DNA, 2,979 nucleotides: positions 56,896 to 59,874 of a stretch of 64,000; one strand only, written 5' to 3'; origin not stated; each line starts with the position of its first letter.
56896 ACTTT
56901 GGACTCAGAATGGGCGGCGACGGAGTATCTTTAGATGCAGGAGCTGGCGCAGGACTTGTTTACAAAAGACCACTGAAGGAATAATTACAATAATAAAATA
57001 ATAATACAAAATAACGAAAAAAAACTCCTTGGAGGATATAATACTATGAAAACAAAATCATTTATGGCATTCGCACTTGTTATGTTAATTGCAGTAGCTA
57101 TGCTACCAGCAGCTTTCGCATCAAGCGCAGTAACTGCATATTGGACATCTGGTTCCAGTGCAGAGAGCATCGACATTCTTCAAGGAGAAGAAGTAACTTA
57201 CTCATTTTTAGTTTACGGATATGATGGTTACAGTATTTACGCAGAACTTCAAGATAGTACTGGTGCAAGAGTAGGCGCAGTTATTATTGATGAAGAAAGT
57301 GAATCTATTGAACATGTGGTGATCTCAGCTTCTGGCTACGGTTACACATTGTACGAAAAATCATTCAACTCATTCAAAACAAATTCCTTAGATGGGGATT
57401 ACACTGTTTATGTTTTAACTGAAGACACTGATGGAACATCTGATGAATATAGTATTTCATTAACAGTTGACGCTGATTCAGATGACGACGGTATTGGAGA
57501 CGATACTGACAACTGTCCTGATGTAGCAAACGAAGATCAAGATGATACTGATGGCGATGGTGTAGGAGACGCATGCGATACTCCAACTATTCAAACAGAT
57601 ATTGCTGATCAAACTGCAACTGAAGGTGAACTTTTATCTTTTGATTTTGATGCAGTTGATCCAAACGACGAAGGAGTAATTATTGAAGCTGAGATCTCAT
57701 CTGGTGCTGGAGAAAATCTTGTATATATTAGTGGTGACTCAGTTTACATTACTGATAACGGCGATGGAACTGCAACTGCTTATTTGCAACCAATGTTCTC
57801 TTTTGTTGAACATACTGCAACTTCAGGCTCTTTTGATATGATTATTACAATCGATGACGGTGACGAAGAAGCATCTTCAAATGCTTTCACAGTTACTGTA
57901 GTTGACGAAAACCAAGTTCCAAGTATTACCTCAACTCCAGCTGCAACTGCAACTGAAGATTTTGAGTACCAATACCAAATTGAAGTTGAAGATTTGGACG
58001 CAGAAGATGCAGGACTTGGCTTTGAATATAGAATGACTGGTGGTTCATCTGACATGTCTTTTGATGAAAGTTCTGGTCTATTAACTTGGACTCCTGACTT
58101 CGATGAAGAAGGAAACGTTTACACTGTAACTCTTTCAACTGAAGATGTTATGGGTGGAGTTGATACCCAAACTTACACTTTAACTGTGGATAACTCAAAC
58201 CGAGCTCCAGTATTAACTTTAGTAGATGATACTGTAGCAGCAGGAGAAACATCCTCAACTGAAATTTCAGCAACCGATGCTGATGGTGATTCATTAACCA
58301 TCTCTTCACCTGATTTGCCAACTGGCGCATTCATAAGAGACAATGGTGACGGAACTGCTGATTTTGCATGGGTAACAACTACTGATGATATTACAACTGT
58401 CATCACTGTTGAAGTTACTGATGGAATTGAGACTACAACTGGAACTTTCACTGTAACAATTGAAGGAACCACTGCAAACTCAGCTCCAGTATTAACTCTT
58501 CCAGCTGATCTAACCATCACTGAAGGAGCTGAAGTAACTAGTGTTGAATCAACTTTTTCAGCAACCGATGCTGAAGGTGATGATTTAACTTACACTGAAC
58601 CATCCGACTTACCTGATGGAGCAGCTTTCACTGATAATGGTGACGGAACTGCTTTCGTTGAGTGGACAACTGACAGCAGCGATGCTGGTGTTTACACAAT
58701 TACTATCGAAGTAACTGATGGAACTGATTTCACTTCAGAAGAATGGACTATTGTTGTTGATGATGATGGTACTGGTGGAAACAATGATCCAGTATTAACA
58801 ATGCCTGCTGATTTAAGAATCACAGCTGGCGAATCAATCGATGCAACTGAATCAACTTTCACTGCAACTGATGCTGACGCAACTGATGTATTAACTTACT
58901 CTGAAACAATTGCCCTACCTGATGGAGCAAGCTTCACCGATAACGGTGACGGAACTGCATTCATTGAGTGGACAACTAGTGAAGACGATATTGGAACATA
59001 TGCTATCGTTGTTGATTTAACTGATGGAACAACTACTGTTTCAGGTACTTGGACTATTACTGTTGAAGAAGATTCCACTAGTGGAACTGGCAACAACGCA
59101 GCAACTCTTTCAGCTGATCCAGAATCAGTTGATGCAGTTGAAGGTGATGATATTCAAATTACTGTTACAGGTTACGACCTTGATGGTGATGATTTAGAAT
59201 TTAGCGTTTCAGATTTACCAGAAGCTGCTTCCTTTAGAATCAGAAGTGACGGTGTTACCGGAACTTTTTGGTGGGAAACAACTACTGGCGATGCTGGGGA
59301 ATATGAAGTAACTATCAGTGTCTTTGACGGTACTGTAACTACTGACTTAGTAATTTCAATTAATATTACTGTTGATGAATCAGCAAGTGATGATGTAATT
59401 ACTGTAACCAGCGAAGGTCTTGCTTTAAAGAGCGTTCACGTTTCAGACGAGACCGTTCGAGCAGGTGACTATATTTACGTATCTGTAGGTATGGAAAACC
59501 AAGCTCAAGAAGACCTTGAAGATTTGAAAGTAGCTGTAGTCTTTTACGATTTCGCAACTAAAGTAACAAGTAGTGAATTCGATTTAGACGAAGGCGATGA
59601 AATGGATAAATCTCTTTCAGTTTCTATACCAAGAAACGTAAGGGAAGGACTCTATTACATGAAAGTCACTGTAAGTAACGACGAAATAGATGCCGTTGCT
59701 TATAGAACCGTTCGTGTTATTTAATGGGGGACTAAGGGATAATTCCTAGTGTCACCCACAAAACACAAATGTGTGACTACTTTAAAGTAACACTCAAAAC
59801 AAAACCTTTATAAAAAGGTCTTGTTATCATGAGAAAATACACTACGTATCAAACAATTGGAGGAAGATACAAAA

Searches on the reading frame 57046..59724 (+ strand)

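Call 77: search_protein_families(library=pfam, proteins=[window:57046-59724:+], max_evalue=0.00001)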
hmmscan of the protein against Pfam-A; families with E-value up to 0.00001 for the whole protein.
window:57046-59724:+ (892 aa): 3 families
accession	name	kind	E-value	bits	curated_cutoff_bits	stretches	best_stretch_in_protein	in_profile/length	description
PF05345.18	He_PIG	-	7.5e-27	94.1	24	2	292-381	2-95/96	Putative Ig domain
PF17963.7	Big_9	-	3.7e-13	50.6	23.6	0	478-565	1-83/89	Bacterial Ig domain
PF17803.7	Cadherin_4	-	1.5e-06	29.1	25.1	0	375-439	1-70/71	Bacterial cadherin-like domain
